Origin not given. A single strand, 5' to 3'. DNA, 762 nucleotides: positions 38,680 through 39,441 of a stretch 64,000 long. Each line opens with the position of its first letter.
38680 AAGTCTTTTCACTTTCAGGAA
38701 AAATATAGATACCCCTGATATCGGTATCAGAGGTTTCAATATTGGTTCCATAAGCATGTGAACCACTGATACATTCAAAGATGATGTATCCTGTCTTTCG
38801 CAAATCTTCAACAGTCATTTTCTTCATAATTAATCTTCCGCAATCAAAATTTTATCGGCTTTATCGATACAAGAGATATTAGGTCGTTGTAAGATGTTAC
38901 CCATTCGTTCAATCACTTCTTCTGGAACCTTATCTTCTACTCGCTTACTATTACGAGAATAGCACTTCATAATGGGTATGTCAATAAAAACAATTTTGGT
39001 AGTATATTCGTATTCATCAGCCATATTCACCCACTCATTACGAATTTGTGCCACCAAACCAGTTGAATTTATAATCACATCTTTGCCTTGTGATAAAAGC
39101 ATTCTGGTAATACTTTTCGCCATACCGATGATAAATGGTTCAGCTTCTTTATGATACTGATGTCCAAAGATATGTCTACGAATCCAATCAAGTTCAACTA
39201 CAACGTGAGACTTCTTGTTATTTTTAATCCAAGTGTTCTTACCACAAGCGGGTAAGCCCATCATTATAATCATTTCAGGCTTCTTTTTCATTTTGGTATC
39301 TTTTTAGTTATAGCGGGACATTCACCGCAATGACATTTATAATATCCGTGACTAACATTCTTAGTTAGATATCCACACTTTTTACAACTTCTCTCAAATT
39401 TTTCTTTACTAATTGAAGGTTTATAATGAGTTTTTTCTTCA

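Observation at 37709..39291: Pnk kinase domain without a phosphatase, paired with an uncharacterised nucleotidyltransferase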

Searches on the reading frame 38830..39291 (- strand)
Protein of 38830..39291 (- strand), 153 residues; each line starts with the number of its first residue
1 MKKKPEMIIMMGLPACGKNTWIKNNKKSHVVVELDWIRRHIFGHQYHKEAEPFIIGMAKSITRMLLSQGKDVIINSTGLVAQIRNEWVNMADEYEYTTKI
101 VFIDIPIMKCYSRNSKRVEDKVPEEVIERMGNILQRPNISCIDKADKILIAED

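Call 3: search_protein_families(library=pfam, proteins=[window:38830-39291:-], max_evalue=0.01)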
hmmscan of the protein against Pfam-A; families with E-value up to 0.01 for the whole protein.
window:38830-39291:- (153 aa): 3 families
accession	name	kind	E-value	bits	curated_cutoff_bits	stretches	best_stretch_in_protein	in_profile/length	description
PF13671.12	AAA_33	-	3.2e-21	76.5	27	1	7-136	1-142/143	AAA domain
PF08433.16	KTI12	-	3.7e-08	33.6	22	1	7-133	3-136/271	Chromatin associated protein KTI12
PF06414.18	Zeta_toxin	-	0.00088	19.2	22.3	1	3-121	14-147/199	Zeta toxin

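Call 4: search_protein_families(library=phrogs, proteins=[window:38830-39291:-], max_evalue=0.001)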
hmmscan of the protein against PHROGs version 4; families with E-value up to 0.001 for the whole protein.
window:38830-39291:- (153 aa): 5 families
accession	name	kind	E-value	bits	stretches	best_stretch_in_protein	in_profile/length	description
phrog_505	-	other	1.4e-26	94.6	1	5-132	2-138/295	polynucleotide kinase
phrog_2071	-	other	1.8e-13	51.9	1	2-134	13-141/282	ATPase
phrog_8238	-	DNA, RNA and nucleotide metabolism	4.9e-11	42.4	1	7-140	4-146/737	RNA ligase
phrog_6931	-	unknown function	1.1e-10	42.3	1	3-140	183-331/343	-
phrog_4581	-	head and packaging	6.1e-06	26.9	1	6-121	125-242/395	terminase small subunit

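Call 8: search_solved_structures(query=window:38830-39291:-, max_evalue=0.01, show_alignments=3)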
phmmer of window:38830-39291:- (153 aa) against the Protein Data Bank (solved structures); distinct sequences matched with E-value up to 0.01: 9.
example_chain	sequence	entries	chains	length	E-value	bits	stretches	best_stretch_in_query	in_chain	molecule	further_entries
1ly1_A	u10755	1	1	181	4.6e-09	39.3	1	6-131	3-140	polynucleotide kinase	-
1ltq_A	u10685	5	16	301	1.1e-08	38.1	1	6-131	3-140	POLYNUCLEOTIDE KINASE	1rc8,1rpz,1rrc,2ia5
4gp7_A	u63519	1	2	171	4.5e-07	32.9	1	6-130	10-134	Metallophosphoesterase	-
4gp6_A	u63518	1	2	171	8.8e-07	31.9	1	6-132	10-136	Metallophosphoesterase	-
4jst_A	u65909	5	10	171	1.6e-06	31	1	6-130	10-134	Metallophosphoesterase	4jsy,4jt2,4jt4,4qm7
3adb_A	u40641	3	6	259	2.8e-06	30.3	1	7-137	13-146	L-seryl-tRNA(Sec) kinase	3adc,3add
3a4l_A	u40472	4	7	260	3.2e-06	30.1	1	7-137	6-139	L-seryl-tRNA(Sec) kinase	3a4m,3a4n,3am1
4mde_A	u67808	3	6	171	5.2e-06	29.4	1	6-130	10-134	Metallophosphoesterase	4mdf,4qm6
4xrp_A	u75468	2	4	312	0.0039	20.1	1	5-131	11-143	Pnkp1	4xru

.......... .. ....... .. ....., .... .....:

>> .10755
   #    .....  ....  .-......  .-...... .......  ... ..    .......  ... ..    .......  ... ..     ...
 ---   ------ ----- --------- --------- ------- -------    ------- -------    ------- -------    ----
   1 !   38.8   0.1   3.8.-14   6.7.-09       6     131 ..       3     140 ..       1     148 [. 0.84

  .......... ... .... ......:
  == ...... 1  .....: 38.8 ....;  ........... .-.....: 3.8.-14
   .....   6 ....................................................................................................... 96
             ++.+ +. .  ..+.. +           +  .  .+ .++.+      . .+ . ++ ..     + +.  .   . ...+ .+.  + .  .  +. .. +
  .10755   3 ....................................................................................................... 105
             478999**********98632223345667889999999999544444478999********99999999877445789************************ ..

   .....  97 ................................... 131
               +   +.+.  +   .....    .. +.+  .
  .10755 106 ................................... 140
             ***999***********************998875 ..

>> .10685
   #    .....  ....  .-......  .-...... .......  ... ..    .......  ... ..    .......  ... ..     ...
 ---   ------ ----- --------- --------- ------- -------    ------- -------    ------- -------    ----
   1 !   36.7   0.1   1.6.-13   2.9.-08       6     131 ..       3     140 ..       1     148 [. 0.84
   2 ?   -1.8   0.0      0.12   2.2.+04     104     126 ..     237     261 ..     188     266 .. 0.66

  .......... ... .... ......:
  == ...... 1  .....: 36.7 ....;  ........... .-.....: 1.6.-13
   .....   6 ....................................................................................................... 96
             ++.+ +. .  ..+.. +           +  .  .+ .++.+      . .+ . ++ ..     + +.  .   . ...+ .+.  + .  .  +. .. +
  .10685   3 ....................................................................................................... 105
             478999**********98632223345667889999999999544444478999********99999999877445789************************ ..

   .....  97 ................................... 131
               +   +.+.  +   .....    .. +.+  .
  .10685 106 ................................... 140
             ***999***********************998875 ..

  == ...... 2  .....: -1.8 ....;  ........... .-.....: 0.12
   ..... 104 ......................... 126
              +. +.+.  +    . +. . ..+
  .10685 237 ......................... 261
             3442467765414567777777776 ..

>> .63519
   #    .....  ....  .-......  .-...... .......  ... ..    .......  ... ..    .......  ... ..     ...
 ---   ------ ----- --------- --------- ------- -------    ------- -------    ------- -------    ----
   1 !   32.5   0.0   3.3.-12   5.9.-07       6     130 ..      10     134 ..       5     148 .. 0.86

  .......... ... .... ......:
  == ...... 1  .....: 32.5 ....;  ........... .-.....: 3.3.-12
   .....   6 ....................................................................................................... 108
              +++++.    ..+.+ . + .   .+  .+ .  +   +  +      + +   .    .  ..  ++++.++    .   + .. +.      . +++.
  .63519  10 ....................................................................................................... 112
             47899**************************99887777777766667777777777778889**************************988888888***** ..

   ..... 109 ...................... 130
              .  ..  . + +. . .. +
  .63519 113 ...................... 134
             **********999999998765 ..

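Call 32: find_homologous_proteins(query=window:38830-39291:-, max_evalue=0.00001)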
Query window:38830-39291:- (153 aa): 18 proteins with E <= 0.00001 among 20 candidates.
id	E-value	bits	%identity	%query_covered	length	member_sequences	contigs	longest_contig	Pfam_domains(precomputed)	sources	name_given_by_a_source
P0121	5.6e-68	245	72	98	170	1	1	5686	PF06414.19,PF13671.13,PF08433.17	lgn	-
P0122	4.7e-67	242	71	99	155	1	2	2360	PF13671.13,PF08433.17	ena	-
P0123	7.7e-67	241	71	100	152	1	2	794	PF13671.13,PF08433.17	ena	-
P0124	6.0e-66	239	70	100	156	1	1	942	PF13671.13,PF08433.17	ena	-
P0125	3.1e-57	210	62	98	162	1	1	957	PF13671.13,PF08433.17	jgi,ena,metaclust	metaclust:\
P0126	3.2e-57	210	65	100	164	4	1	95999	PF13671.13,PF08433.17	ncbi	-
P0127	1.2e-51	192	62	98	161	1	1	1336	PF13671.13,PF08433.17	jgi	jgi:predicted kinase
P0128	2.0e-49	185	62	93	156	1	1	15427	PF13671.13,PF08433.17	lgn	-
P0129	5.6e-44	167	59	88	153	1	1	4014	PF13671.13,PF08433.17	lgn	-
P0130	8.8e-43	163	52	90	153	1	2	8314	PF13671.13,PF08433.17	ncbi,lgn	-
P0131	3.0e-42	162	53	93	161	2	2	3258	PF13671.13,PF08433.17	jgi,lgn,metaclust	metaclust:\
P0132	1.3e-39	153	55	88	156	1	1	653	PF06414.19,PF13671.13,PF08433.17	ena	-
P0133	7.9e-39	151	56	89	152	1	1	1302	PF13671.13,PF08433.17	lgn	-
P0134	3.1e-37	145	51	93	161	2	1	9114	PF13671.13,PF08433.17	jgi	jgi:predicted kinase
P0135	3.6e-33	132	49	86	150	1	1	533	PF13671.13,PF08433.17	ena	-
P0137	5.2e-31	125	52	84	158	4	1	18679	PF13671.13,PF08433.17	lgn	-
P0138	8.6e-31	125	50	84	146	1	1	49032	PF13671.13,PF08433.17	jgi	-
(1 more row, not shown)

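Call 33: find_encoding_contigs(protein=P0122, flank=5000, max_places=3)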
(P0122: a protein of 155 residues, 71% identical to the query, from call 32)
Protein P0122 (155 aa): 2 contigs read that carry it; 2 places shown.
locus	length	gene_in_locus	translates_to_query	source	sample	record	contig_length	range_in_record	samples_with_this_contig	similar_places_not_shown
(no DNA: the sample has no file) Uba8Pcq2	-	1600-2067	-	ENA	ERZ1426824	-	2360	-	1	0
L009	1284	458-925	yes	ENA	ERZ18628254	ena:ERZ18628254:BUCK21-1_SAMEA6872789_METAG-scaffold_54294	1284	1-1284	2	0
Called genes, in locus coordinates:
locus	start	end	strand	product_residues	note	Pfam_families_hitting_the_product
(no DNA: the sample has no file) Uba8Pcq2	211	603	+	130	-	-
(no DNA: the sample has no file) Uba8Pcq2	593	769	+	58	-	-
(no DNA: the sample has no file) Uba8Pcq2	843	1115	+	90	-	-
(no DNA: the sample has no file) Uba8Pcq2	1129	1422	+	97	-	-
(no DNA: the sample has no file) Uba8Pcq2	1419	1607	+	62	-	-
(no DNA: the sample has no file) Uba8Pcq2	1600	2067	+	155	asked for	PF08433:KTI12 (weak), PF13671:AAA_33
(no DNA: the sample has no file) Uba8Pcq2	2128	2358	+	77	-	?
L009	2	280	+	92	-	?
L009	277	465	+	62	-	-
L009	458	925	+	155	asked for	PF08433:KTI12 (weak), PF13671:AAA_33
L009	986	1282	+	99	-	?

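Call 34: find_encoding_contigs(protein=P0138, flank=10000, max_places=2)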
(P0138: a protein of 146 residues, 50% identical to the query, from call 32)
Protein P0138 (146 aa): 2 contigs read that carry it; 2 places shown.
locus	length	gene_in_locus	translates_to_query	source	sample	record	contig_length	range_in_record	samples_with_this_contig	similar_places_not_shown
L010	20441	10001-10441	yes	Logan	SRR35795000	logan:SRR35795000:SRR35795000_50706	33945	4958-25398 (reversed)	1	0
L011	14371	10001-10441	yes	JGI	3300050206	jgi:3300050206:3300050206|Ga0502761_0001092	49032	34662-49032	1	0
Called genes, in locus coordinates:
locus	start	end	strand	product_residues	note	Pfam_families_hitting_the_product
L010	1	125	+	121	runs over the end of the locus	-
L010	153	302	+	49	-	-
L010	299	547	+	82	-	-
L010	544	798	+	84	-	-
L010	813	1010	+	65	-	-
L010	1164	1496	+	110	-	-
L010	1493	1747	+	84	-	-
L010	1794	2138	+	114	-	-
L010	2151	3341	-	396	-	PF01385:OrfB_IS605, PF07282:Cas12f1-like_TNB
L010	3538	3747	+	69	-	-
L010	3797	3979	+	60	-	-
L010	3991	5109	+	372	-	PF21189:PHA02142, PF09414:RNA_ligase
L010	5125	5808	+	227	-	PF25185:Tad3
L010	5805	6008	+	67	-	-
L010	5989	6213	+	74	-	-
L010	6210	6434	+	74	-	-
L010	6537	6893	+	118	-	-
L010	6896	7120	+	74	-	-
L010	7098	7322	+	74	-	-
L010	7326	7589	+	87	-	PF21840:DUF6899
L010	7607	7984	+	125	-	-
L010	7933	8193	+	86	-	-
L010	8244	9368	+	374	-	PF01068:DNA_ligase_A_M, PF14743:DNA_ligase_OB_2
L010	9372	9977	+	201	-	-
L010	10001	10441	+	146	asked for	PF08433:KTI12, PF13671:AAA_33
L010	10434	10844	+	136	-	-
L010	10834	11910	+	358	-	PF01909:NTP_transf_2 (weak), PF10127:RlaP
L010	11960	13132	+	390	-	-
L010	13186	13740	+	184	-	-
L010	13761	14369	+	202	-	PF02511:Thy1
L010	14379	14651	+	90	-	-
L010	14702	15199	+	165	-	-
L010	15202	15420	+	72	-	-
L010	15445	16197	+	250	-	PF00149:Metallophos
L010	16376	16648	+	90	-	PF14354:Lar_restr_allev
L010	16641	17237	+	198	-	-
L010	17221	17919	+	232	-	-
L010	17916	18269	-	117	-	-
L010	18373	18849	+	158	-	-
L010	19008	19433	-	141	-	-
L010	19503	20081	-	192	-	-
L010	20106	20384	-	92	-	-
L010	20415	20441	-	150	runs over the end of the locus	-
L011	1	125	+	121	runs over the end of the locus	-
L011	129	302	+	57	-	-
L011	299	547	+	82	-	-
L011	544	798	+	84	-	-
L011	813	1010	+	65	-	-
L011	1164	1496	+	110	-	-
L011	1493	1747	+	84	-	-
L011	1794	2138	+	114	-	-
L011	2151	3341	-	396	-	PF01385:OrfB_IS605, PF07282:Cas12f1-like_TNB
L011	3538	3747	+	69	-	-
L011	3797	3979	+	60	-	-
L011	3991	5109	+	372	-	PF21189:PHA02142, PF09414:RNA_ligase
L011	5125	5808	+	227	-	PF25185:Tad3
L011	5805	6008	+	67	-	-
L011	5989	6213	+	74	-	-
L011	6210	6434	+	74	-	-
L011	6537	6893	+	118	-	-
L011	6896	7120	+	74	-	-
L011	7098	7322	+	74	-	-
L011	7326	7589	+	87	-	PF21840:DUF6899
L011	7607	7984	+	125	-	-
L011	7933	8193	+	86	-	-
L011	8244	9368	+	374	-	PF01068:DNA_ligase_A_M, PF14743:DNA_ligase_OB_2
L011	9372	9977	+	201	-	-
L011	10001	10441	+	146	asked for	PF08433:KTI12, PF13671:AAA_33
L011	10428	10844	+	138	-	-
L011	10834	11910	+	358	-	PF01909:NTP_transf_2 (weak), PF10127:RlaP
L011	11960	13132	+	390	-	-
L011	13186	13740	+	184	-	-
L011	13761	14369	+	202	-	PF02511:Thy1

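Call 35: find_encoding_contigs(protein=P0126, flank=10000, max_places=2)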
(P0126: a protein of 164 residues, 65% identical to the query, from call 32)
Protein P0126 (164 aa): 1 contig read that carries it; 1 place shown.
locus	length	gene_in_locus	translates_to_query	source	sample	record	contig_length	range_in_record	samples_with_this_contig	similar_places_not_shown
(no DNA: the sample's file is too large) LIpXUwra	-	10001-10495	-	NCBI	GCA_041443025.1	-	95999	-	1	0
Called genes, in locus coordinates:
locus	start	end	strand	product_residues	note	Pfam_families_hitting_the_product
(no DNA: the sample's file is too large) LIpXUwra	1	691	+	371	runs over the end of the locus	PF21189:PHA02142, PF09414:RNA_ligase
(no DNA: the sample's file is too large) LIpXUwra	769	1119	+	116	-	-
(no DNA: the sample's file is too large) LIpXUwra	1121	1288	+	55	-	-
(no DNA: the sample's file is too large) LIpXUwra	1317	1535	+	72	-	-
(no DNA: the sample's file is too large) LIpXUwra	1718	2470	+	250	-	PF01541:GIY-YIG (weak)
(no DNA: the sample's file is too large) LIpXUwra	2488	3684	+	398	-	PF01139:RtcB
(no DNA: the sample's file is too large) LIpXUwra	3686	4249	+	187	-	-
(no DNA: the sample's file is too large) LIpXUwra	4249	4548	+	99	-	-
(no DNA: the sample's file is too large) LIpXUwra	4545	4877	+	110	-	-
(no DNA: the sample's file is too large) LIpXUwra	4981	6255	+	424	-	-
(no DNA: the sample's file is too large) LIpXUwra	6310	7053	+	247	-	-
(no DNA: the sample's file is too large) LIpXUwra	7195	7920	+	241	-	PF00149:Metallophos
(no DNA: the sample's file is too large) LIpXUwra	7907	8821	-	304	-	PF14528:LAGLIDADG_3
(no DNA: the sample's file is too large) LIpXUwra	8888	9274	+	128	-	-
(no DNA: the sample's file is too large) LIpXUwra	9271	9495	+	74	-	-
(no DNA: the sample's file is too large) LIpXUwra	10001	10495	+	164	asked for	PF08433:KTI12, PF13671:AAA_33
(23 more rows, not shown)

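Call 55: find_related_loci(query=A2, collection=viral_contigs, flank=10000)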
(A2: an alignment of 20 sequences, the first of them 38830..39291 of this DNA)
Query A2 (153 aa) in viral_contigs; peptide patterns used: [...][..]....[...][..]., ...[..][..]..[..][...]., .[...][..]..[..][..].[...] (x = any residue, [..] = any of these).
599 stretches matched a pattern (row limit reached: there are more); 309 encode a relative of the query (tblastn E <= 1e-3); the best 80 are kept; 80 distinct loci.
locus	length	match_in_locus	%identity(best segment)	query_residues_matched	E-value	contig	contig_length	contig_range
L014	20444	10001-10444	38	3-149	7e-32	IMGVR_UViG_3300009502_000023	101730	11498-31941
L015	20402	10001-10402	35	7-140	1e-19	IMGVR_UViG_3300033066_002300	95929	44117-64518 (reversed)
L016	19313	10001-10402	34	7-140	8e-17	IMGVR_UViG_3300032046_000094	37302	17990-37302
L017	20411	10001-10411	32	3-139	1e-15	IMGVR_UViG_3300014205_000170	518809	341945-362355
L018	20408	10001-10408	28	7-139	1e-14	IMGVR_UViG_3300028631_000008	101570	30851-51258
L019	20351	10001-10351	30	9-127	3e-14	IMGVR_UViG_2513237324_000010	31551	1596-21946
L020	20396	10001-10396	33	6-137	5e-14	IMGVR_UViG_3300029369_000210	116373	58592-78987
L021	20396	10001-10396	33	6-137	5e-14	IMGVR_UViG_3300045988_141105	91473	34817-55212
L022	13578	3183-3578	33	6-137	5e-14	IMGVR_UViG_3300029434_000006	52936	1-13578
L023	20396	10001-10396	33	6-137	5e-14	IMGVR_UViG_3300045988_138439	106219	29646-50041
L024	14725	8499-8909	29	4-138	8e-14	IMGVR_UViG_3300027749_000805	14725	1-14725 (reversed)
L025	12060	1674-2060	31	6-132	1e-13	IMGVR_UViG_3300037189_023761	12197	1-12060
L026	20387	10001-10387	31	6-132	1e-13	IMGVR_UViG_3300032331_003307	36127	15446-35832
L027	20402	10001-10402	29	5-136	2e-13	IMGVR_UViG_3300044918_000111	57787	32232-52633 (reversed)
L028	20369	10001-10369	32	5-130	2e-13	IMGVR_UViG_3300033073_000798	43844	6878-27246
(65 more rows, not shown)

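Call 61: search_protein_families(library=ncbifam, proteins=[window:38830-39291:-], max_evalue=0.01)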
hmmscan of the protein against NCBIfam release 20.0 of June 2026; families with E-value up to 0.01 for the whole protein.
window:38830-39291:- (153 aa): 5 families
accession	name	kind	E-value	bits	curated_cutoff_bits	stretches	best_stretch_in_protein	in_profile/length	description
TIGR03574.1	selen_PSTK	equivalog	1e-12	48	290.5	1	7-139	1-137/249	L-seryl-tRNA(Sec) kinase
TIGR04075.1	bacter_Pnkp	equivalog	1.3e-11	43.5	750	1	7-136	10-139/851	polynucleotide kinase-phosphatase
TIGR03575.1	selen_PSTK_euk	equivalog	1.9e-06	27.4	382.35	1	79-140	137-197/340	L-seryl-tRNA(Sec) kinase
NF004041.0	PRK05541.1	subfamily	0.00018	21.6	127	1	2-122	4-127/176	adenylyl-sulfate kinase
TIGR01663.1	PNK-3'Pase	equivalog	0.00019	20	502.8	1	3-110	362-456/520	bifunctional polynucleotide phosphatase/kinase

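Call 82: search_dna_similar(query=window:38830-39291:-, collection=phages, mode=protein, max_rows=25)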
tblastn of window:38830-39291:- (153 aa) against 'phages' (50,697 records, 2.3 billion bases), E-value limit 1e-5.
Records with a match: 1111; places in all: 1111; records where one place covers at least 80% of the query: 1002.
Best place of each record, by identity: <60% 1111.
By first word of the organism name: Escherichia 558; Klebsiella 141; Shigella 76; Streptomyces 71; Vibrio 50; Enterobacteria 43; Yersinia 27; Salmonella 20; Enterobacter 19; Citrobacter 17; and 27 more.
By host as written in the record: Escherichia coli 235; - 142; Klebsiella pneumoniae 65; Streptomyces griseus ATCC 10137 28; Escherichia coli B 24; Escherichia coli O157:H7 23; Shigella sp. 19; Streptomyces lividans JI 1326 17; and 271 more.
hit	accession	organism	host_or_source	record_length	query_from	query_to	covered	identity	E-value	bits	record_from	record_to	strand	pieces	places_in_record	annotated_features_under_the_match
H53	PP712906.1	Vibrio phage TCU-VP03-AIR1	Vibrio parahaemolyticus VP.10806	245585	6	138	87%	31.3%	7e-9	59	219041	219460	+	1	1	PseT protein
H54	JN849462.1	Vibrio phage phi-pp2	Vibrio parahaemolyticus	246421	6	138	87%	31.3%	7e-9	59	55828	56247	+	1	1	pseT: PseT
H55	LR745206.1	uncultured phage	metagenomic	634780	3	149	96%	28.1%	5e-6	50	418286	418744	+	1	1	record has no annotation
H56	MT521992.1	Rhodococcus phage NiceHouse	Rhodococcus erythropolis NRRL B-1574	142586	7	131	82%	32.8%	4e-7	54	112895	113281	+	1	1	205: polynucleotide kinase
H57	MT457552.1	Shewanella phage Thanatos-1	water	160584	4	130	83%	32.1%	2e-11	66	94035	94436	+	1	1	polynucleotide kinase | hypothetical protein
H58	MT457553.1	Shewanella phage Thanatos-2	water from a small stream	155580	4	130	83%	31.3%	3e-11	66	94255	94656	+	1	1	polynucleotide kinase | hypothetical protein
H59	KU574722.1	Pectobacterium phage vB_PcaM_CBB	Pectobacterium carotovorum subsp. ...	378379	5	131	83%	30.9%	1e-10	64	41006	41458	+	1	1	polynucleotide 5'-kinase and 3'-phosphatase | hypothetical protein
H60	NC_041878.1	Pectobacterium phage vB_PcaM_CBB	Pectobacterium carotovorum subsp. ...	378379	5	131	83%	30.9%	1e-10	64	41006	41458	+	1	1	polynucleotide kinase | hypothetical protein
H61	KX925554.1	Streptomyces phage BRock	Streptomyces sp. 5a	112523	9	137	84%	30.4%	2e-7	55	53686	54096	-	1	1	polynucleotide kinase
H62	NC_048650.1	Streptomyces phage BRock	Streptomyces sp. 5a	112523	9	137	84%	30.4%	2e-7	55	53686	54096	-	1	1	polynucleotide kinase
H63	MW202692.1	Caudoviricetes sp.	Manatee Spring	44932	6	137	86%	29.7%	6e-8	56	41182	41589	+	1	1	polynucleotide kinase | ATP-dependent DNA ligase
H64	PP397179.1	Morganella phage vB_Mm5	Morganella morganii 5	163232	7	130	81%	31.2%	1e-9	61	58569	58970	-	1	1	polynucleotide kinase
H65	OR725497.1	Streptomyces phage LuckySocke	Streptomyces lividans JI 1326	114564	7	137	86%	29.4%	3e-6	51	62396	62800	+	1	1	116: polynucleotide kinase | 115: hypothetical protein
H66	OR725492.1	Streptomyces phage Alone3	Streptomyces lividans JI 1326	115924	7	137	86%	29.4%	3e-6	51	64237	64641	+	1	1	120: polynucleotide kinase | 119: hypothetical protein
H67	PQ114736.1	Rhodococcus phage Dorin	Rhodococcus equi NRRL B-16538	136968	6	132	83%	30.3%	3e-8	57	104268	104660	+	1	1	187: polynucleotide kinase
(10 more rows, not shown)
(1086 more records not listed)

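Call 89: find_encoding_contigs(protein=P0128, flank=10000, max_places=1)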
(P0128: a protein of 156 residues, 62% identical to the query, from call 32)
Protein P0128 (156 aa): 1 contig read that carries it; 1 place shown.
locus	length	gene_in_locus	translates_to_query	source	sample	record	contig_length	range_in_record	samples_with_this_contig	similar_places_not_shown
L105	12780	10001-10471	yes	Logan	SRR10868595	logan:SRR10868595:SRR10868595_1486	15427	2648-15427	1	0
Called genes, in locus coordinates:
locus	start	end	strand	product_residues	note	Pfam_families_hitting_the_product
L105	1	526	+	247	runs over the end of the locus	-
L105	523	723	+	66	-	-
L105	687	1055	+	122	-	-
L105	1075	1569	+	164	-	-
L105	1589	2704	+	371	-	PF09414:RNA_ligase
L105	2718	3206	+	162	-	PF18907:DUF5662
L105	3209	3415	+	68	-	-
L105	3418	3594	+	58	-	-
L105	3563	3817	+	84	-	-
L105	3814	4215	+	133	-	-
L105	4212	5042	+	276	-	PF23023:Anti-Pycsar_Apyc1, PF00753:Lactamase_B, PF12706:Lactamase_B_2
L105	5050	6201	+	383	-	PF01966:HD (faint), PF13671:AAA_33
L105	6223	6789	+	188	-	-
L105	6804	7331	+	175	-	-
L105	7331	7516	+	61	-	-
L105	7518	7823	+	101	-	-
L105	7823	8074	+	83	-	-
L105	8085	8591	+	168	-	PF00692:dUTPase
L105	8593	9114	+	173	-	PF00156:Pribosyltran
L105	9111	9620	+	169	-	-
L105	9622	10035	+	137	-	-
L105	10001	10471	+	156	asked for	PF08433:KTI12, PF13671:AAA_33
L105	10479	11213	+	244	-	PF00149:Metallophos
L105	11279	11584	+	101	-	-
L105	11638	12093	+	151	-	-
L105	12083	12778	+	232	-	?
